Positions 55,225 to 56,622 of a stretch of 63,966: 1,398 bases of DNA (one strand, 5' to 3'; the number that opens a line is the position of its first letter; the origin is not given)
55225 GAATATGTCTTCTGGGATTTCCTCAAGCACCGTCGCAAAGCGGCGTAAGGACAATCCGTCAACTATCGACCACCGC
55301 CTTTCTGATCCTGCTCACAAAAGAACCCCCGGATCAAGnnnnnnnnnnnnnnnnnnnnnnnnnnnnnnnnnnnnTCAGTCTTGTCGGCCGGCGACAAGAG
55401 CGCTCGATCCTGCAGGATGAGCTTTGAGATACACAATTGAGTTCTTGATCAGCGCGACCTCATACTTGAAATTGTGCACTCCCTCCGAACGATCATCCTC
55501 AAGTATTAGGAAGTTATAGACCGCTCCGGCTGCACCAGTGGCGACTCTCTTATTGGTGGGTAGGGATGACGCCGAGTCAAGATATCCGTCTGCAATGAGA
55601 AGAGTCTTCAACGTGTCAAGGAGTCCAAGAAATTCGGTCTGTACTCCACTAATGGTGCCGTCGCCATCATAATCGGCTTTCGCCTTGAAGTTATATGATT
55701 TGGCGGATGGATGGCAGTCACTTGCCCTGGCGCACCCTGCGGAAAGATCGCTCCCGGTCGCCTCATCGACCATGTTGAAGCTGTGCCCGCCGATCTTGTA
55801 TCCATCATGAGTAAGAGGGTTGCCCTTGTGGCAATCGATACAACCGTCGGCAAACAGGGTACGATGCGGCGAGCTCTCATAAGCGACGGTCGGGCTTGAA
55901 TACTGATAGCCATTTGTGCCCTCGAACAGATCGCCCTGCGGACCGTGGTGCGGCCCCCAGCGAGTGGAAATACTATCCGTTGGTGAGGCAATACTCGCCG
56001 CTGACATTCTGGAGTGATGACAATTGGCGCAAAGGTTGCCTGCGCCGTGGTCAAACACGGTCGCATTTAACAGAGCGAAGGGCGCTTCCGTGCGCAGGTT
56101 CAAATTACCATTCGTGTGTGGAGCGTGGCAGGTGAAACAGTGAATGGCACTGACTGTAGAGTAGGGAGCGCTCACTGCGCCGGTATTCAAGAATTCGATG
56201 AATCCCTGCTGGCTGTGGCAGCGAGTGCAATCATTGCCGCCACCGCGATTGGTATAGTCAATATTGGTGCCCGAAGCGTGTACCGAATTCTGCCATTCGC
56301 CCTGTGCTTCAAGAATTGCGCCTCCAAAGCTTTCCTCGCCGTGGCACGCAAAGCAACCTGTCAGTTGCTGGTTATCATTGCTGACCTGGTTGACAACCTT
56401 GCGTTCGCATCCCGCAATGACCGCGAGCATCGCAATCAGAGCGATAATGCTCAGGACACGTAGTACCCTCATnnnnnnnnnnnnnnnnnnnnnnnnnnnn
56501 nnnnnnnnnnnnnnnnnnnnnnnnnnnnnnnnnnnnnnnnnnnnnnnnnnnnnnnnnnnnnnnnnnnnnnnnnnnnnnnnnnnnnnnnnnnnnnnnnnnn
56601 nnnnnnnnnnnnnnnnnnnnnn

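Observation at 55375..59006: Three-gene porin-cytochrome cluster: candidate extracellular electron-transfer conduit of a non-canonical type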

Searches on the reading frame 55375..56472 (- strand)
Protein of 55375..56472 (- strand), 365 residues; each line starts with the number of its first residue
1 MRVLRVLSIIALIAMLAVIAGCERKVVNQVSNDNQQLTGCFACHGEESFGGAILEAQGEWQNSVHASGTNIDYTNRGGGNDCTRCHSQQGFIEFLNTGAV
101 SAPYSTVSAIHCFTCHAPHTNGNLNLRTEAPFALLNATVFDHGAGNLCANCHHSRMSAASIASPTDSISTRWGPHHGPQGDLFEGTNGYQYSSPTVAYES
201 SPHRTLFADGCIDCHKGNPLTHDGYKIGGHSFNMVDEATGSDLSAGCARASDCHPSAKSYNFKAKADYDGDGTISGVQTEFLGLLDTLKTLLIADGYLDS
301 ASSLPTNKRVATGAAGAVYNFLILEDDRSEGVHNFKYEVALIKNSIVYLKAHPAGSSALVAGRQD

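Call 4: search_protein_families(library=pfam, proteins=[window:55375-56472:-], max_evalue=1)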
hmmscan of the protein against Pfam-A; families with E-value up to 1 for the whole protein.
window:55375-56472:- (365 aa): 6 families
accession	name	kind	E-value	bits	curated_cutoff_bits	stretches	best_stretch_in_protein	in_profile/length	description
PF22113.1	Mtrc-MtrF_II-IV_dom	-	4e-06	26.9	30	1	31-157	22-168/176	Outer membrane cytochrome MtrC/MtrF-like, domains II/IV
PF14522.11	Cytochrome_C7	-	0.00012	22.2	24.8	0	208-265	13-59/67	Cytochrome c7 and related cytochrome c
PF09699.15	Paired_CXXCH_1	-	0.035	14.2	20.6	0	111-155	8-39/41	Doubled CXXCH motif (Paired_CXXCH_1)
PF02085.21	Cytochrom_CIII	-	0.068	14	22.9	1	136-217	19-84/101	Class III cytochrome C family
PF14537.11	Cytochrom_c3_2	-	0.098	13.6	25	0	77-153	24-79/79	Cytochrome c3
PF13442.11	Cytochrome_CBB3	-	0.42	11.4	27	0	106-127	9-30/68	Cytochrome C oxidase, cbb3-type, subunit III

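Call 5: search_protein_families(library=ncbifam, proteins=[window:55375-56472:-], max_evalue=1)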
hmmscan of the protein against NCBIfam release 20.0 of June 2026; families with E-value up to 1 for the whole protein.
window:55375-56472:- (365 aa): 3 families
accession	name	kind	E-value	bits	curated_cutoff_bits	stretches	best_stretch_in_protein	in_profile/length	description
TIGR03508.1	decahem_SO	subfamily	0.004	16.7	192.2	2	78-159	1-84/258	DmsE family decaheme c-type cytochrome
NF045713.1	CxxCH_16_HmcA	equivalog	0.013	14.1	400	1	22-165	117-246/541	sulfate respiration complex hexadecaheme cytochrome HmcA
NF041198.1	UshA_like_PCGU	equivalog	0.24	9.9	275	1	57-155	419-511/519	UshA-like (seleno)protein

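Call 8: search_solved_structures(query=window:55375-56472:-, max_evalue=10, show_alignments=2)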
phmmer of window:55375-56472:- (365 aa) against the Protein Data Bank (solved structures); distinct sequences matched with E-value up to 10: 1.
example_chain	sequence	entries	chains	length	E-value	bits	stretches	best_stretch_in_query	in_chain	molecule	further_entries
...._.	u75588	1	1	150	0.14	14.5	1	146-195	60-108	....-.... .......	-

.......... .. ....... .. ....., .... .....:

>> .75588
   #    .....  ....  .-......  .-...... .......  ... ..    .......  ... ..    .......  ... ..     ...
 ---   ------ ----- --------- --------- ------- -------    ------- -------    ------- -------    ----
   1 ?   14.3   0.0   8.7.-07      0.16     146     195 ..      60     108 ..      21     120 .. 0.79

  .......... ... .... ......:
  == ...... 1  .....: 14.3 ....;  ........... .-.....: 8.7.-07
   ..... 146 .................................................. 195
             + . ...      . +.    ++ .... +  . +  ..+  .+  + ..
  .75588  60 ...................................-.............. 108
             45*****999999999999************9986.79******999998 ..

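Call 23: find_homologous_proteins(query=window:55375-56472:-)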
Query window:55375-56472:- (365 aa): 674 proteins with E <= 0.001 among 5874 candidates; the best 120 are listed.
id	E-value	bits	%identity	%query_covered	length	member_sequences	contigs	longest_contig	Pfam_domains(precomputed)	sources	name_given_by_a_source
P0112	4.2e-238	807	95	100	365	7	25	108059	PF22113.2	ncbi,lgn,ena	-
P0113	2.8e-202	690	81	100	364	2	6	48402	PF22113.2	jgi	jgi:hypothetical protein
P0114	3.3e-166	571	66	100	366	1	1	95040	PF22113.2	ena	-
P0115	1.1e-162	559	63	100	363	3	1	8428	PF14522.12,PF22113.2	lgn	-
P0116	4.5e-144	498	64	96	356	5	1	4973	PF02335.21,PF14522.12,PF22113.2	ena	-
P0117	1.8e-135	470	58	96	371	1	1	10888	-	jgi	jgi:hypothetical protein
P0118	5.8e-132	458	69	77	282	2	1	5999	-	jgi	jgi:hypothetical protein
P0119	2.2e-129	450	56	97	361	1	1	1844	PF02335.21,PF14522.12,PF22113.2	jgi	jgi:hypothetical protein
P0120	3.6e-128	446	59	96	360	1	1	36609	PF09699.16,PF02335.21,PF14522.12,PF22113.2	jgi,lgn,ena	-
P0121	1.6e-127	444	57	96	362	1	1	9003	PF09699.16,PF02335.21,PF14522.12,PF22113.2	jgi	jgi:hypothetical protein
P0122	2.5e-127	443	57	96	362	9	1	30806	PF09699.16,PF02335.21,PF14522.12,PF22113.2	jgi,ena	-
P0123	6.8e-127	442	56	96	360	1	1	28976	PF09699.16,PF02335.21,PF14522.12,PF22113.2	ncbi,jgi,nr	ncbi:MAG: ammonia-forming cytochrome c nitrite reductase subunit c552 [candidate division Zixibacter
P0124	7.0e-125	435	55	98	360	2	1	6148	PF14522.12,PF22113.2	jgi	jgi:hypothetical protein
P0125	2.9e-122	426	55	96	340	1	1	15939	PF14537.12,PF02335.21,PF14522.12,PF22113.2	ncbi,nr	ncbi:MAG: hypothetical protein GF307_03920 [candidate division Zixibacteria bacterium]|nr:hypothetic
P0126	9.4e-122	425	55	96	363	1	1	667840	PF09699.16,PF02335.21,PF22113.2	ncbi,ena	-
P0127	1.4e-121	424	54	99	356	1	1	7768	PF14537.12,PF14522.12,PF22113.2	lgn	-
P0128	5.9e-121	422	56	96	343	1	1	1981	PF14522.12,PF22113.2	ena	-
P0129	8.4e-121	422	55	96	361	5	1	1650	PF14537.12,PF02335.21,PF14522.12,PF22113.2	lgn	-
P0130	3.1e-120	420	55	96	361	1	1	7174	PF09699.16,PF02335.21,PF14522.12,PF22113.2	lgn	-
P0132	1.2e-119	418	53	97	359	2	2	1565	PF14537.12,PF22113.2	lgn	-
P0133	1.5e-117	411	54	96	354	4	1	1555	PF09699.16,PF14537.12,PF02335.21,PF14522.12,PF22113.2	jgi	jgi:hypothetical protein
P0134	2.1e-117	410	52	97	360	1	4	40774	PF14537.12,PF14522.12,PF22113.2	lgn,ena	-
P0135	2.3e-117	410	53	97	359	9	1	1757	PF14537.12,PF22113.2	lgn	-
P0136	1.0e-116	408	53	97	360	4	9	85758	PF14537.12,PF22113.2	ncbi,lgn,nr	ncbi:MAG: hypothetical protein IT585_05535 [candidate division Zixibacteria bacterium]|nr:hypothetic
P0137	1.4e-116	408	54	96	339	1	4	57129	PF14537.12,PF14522.12,PF22113.2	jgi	-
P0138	1.5e-116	408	55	98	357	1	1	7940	PF14537.12,PF14522.12,PF22113.2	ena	-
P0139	3.9e-116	406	54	97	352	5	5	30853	PF14522.12,PF22113.2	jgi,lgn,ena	-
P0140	8.3e-116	405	52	97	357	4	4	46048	PF14537.12,PF22113.2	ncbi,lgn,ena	-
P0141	1.3e-115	405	55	96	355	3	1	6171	PF14537.12,PF14522.12,PF22113.2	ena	-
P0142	1.7e-115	404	52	97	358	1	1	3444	PF14522.12,PF22113.2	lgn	-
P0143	1.9e-115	404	51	97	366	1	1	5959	PF14522.12,PF22113.2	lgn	-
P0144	5.4e-115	402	55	96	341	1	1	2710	PF14537.12,PF14522.12,PF22113.2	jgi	-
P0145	8.3e-115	402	53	98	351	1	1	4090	PF14522.12,PF22113.2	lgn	-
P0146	1.5e-114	401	55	90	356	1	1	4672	PF14537.12,PF14522.12,PF22113.2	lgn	-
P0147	2.3e-114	400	54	94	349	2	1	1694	PF14522.12,PF22113.2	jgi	jgi:hypothetical protein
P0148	2.3e-114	400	51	97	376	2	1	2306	PF14522.12,PF22113.2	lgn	-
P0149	3.9e-114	400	53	98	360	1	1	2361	PF14522.12,PF22113.2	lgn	-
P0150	4.3e-114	399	51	97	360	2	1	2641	PF14537.12,PF22113.2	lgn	-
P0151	6.0e-114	399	50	98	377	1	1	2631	PF22113.2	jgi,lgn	-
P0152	2.4e-113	397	53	95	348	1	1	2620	PF14522.12,PF22113.2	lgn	-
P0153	3.0e-113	397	52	96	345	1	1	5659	PF14522.12,PF22113.2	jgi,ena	-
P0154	3.2e-113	397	53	94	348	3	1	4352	PF14522.12,PF22113.2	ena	-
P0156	4.8e-113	396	52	97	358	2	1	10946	PF14522.12,PF22113.2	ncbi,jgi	jgi:hypothetical protein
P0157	6.5e-113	396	51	97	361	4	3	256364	PF14537.12,PF22113.2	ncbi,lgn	-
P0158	7.6e-113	395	52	98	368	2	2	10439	PF09699.16,PF14537.12,PF02335.21,PF14522.12,PF22113.2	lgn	-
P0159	3.5e-112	393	52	96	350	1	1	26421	PF22113.2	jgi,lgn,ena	-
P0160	7.6e-112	392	52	96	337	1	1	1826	PF14537.12,PF02335.21,PF14522.12,PF22113.2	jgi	jgi:hypothetical protein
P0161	8.9e-112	392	51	98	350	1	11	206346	PF14537.12,PF22113.2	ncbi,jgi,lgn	-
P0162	1.2e-111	391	52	96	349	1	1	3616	PF14522.12,PF22113.2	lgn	-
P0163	1.4e-111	391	50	96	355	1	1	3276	PF02335.21,PF14522.12,PF22113.2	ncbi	-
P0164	1.9e-111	391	53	93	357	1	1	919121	PF14537.12,PF02335.21,PF14522.12,PF22113.2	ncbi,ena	-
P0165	3.0e-111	390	53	91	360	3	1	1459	PF14537.12,PF02335.21,PF14522.12,PF22113.2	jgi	jgi:formate-dependent nitrite reductase cytochrome c552 subunit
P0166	1.0e-110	388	52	93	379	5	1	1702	PF14522.12,PF22113.2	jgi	jgi:hypothetical protein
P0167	1.7e-110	388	50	99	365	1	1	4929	PF14522.12,PF22113.2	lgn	-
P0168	2.3e-110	387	50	98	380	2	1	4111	PF14522.12,PF22113.2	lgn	-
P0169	2.6e-110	387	50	97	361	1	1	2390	PF14537.12,PF22113.2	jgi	jgi:hypothetical protein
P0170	3.3e-110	387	49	97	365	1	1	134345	PF22113.2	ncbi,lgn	-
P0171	4.3e-110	386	53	96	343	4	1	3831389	PF14537.12,PF14522.12,PF22113.2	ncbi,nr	ncbi:MAG: hypothetical protein JSW64_11635 [Candidatus Zixiibacteriota bacterium]|nr:MAG: hypothetic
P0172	4.8e-110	386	49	96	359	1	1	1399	PF03264.20,PF02085.22,PF02335.21,PF14522.12,PF22113.2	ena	-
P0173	5.2e-110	386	53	98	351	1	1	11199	PF22113.2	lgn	-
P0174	7.9e-110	385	52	96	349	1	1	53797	PF14522.12,PF22113.2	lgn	-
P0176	1.4e-109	385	52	96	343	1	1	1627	PF22113.2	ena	-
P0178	2.9e-109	384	51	96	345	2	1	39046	PF14537.12,PF14522.12,PF22113.2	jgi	-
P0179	3.3e-109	383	50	91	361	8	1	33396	PF14537.12,PF14522.12,PF22113.2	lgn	-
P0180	5.0e-109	383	50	96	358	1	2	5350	PF02335.21,PF14522.12,PF22113.2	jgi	jgi:hypothetical protein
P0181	5.3e-109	383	51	98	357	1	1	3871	PF14537.12,PF02335.21,PF14522.12,PF22113.2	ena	-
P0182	5.4e-109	383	53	94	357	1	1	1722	PF14522.12,PF22113.2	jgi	jgi:hypothetical protein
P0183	8.6e-109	382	51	96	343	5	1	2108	PF14537.12,PF14522.12,PF22113.2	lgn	-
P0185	1.5e-108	381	50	96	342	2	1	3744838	PF09699.16,PF14537.12,PF14522.12,PF22113.2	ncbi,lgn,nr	ncbi:MAG: hypothetical protein JSU85_13245 [Candidatus Zixiibacteriota bacterium]|nr:MAG: hypothetic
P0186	2.3e-108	381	52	97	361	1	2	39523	PF02335.21,PF22113.2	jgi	jgi:hypothetical protein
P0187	6.0e-108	379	50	98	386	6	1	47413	PF14522.12,PF22113.2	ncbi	-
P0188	7.9e-108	379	50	96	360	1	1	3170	PF02335.21,PF14522.12,PF22113.2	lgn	-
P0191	2.3e-107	377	49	99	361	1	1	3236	PF14522.12,PF22113.2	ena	-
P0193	3.6e-107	377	50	97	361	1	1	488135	PF14537.12,PF22113.2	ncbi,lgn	-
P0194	3.6e-107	377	51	91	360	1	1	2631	PF14537.12,PF03264.20,PF02085.22,PF02335.21,PF14522.12,PF22113.2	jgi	jgi:formate-dependent nitrite reductase cytochrome c552 subunit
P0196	4.5e-107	376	49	96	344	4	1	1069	PF14537.12,PF14522.12,PF22113.2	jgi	jgi:hypothetical protein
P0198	6.0e-107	376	48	98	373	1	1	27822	PF14522.12,PF22113.2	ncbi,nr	ncbi:hypothetical protein GF420_01305 [candidate division GN15 bacterium]|nr:hypothetical protein [c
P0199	7.5e-107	376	51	95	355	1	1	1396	PF14522.12,PF22113.2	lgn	-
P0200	9.8e-107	375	50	91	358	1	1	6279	PF09699.16,PF02335.21,PF14522.12,PF22113.2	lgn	-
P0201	1.2e-106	375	51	96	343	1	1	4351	PF09699.16,PF14537.12,PF14522.12,PF22113.2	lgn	-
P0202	2.1e-106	374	51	92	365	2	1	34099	PF14522.12,PF22113.2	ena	-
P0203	2.5e-106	374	51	93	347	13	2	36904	PF02335.21,PF14522.12,PF22113.2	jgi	-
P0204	2.9e-106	374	49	97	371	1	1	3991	PF22113.2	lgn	-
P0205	3.0e-106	374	48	96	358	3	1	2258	PF09699.16,PF14537.12,PF14522.12,PF22113.2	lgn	-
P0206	5.2e-106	373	50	94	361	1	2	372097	PF14537.12,PF14522.12,PF22113.2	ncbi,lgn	-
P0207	5.9e-106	373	50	95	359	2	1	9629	PF02335.21,PF22113.2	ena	-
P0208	6.0e-106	373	48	100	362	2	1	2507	PF02335.21,PF14522.12,PF22113.2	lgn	-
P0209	7.3e-106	372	49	96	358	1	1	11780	PF09699.16,PF02335.21,PF14522.12,PF22113.2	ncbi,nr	ncbi:MAG: hypothetical protein HY851_03865 [candidate division Zixibacteria bacterium]|nr:hypothetic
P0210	8.9e-106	372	50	96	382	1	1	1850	PF14522.12,PF22113.2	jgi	jgi:hypothetical protein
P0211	1.8e-105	371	51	95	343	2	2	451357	PF22113.2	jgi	jgi:formate-dependent nitrite reductase cytochrome c552 subunit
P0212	2.2e-105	371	50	99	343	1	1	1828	PF14522.12,PF22113.2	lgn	-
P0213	2.6e-105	371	49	99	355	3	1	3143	PF02335.21,PF14522.12,PF22113.2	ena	-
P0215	3.5e-105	370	48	96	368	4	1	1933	PF09699.16,PF14522.12,PF22113.2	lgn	-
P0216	5.2e-105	370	56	87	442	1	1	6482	PF14537.12,PF14522.12,PF22113.2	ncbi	-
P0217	5.4e-105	370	51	96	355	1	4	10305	PF14537.12,PF14522.12,PF22113.2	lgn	-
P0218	6.0e-105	369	49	98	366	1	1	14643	PF22113.2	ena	-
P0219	6.3e-105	369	50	96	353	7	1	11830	PF14522.12,PF22113.2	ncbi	-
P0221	7.7e-105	369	49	95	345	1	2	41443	PF14537.12,PF02085.22,PF14522.12,PF22113.2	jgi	jgi:hypothetical protein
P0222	9.0e-105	369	50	96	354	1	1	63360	PF02335.21,PF14522.12,PF22113.2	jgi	-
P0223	9.4e-105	369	52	91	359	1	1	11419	PF22113.2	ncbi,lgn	ncbi:MAG: hypothetical protein ACOYVF_09820 [Candidatus Zixiibacteriota bacterium]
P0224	1.2e-104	368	50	96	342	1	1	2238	PF14537.12,PF14522.12,PF22113.2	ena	-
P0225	1.3e-104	368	51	91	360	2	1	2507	PF02335.21,PF14522.12,PF22113.2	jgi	jgi:hypothetical protein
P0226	1.5e-104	368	50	94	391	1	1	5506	PF14522.12,PF22113.2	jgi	jgi:hypothetical protein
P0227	1.6e-104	368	47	97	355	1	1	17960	PF02335.21,PF14522.12,PF22113.2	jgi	jgi:formate-dependent nitrite reductase cytochrome c552 subunit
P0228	1.6e-104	368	53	87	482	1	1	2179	PF09699.16,PF14537.12,PF03264.20,PF14522.12,PF22113.2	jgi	jgi:hypothetical protein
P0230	2.9e-104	367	49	95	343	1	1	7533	PF14522.12,PF22113.2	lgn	-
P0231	3.2e-104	367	48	100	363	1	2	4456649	PF14522.12,PF22113.2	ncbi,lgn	ncbi:MAG: hypothetical protein R3F48_00660 [Candidatus Zixiibacteriota bacterium]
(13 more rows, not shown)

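Call 39: predict_structure(alignment_id=A2)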
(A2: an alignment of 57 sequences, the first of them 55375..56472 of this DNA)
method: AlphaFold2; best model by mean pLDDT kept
length: 365 residues; sequences in the alignment: 57
mean_pLDDT: 77.3   pTM: 0.77
mean pLDDT of the five models: 77.3, 74.2, 73.8, 73.1, 69.7
residues with pLDDT >= 90: 131; 70-90: 116; 50-70: 76; < 50: 42
segments of 3 or more residues with pLDDT < 50: 22-41, 67-78, 358-365
pLDDT, mean of each block of 10 residues (from residue 1): 90 83 42 44 53 56 50 45 75 85 59 73 82 94 91 89 74 82 95 97 87 69 58 67 70 75 92 95 98 96 90 95 90 94 98 70 39
secondary structure, 60 per line:
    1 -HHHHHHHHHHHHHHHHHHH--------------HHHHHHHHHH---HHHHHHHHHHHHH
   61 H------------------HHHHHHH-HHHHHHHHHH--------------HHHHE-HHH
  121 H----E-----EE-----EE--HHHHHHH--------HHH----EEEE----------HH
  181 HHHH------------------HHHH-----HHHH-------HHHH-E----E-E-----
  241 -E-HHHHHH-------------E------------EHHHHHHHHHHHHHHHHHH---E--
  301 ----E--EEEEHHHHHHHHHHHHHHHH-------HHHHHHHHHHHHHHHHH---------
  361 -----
elements in order: H2-20 H35-44 H48-61 H80-86 H88-97 H112-115 H118-121 H143-149 E165-168 H179-184 H203-206 H212-215 H223-226 H244-249 H277-294 E308-311 H312-327 H335-351

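Call 42: fold_search(model_id=the predicted structure, library=pdb)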
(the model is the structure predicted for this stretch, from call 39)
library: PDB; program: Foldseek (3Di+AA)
matches with E <= 10: 38; with E <= 0.001: 2
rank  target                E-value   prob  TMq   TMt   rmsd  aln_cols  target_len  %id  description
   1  6i5b_B                1.5e-04  1.00  0.46  0.36   5.9       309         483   20  Crystal Structure of Outer Cell Wall Cytochrome OcwA (released 2019-09-25)
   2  6i5b_A                2.1e-04  1.00  0.46  0.36   6.1       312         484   20  Crystal Structure of Outer Cell Wall Cytochrome OcwA (released 2019-09-25)
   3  8rv0                  4.7e-01  0.25  0.31  0.25  11.8       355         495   14  Crystal structure of octaheme nitrite reductase from Trichlorobacter ammonificans in complex with nitrite (released 2024-03-27)
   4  1oah_B                6.8e-01  0.21  0.35  0.28  11.3       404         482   14  Cytochrome c Nitrite Reductase from Desulfovibrio desulfuricans ATCC 27774: The relevance of the two calcium sites in  (released 2003-05-08)
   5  4n4n_E                1.1e+00  0.04  0.16  0.13  19.9       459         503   11  Nitrosomonas europea HAO (released 2013-12-11)
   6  4rkm_G                1.2e+00  0.04  0.15  0.10  20.6       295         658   14  Wolinella succinogenes octaheme sulfite reductase MccA, form I (released 2015-02-04)
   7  3mmo_A                1.7e+00  0.07  0.24  0.18  12.3       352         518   12  Structure of the Thioalkalivibrio nitratireducens cytochrome c nitrite reductase in complex with cyanide (released 2010-09-29)
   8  3sxq_B                2.5e+00  0.14  0.34  0.25   9.7       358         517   12  Structure of a hexameric multiheme c nitrite reductase from the extremophile bacterium Thiolkalivibrio paradoxus (released 2012-09-26)
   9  3rkh_A                2.6e+00  0.07  0.26  0.20  12.2       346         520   13  Structure of the Thioalkalivibrio nitratireducens cytochrome c nitrite reductase in a complex with nitrite (full occup (released 2011-06-15)
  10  3ttb_A                2.9e+00  0.13  0.34  0.25   9.6       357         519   13  Structure of the Thioalkalivibrio paradoxus cytochrome c nitrite reductase in complex with sulfite (released 2011-10-05)
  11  2ot4_A                3.6e+00  0.08  0.31  0.24  11.7       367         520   13  Structure of a hexameric multiheme c nitrite reductase from the extremophile bacterium Thiolkalivibrio nitratireducens (released 2008-04-08)
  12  3f29_B                3.6e+00  0.05  0.24  0.19  12.1       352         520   12  Structure of the Thioalkalivibrio nitratireducens cytochrome c nitrite reductase in complex with sulfite (released 2008-12-09)
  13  7jmt_C                3.8e+00  0.07  0.09  0.18  10.9        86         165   15  Crystal structure of schistosome BCL-2 bound to ABT-737 (released 2021-02-17)
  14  4rkm_B                3.8e+00  0.02  0.15  0.10  20.5       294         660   14  Wolinella succinogenes octaheme sulfite reductase MccA, form I (released 2015-02-04)
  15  2j7a_D                4.2e+00  0.06  0.26  0.21  13.1       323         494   12  Crystal structure of cytochrome c nitrite reductase NrfHA complex from Desulfovibrio vulgaris (released 2006-12-06)
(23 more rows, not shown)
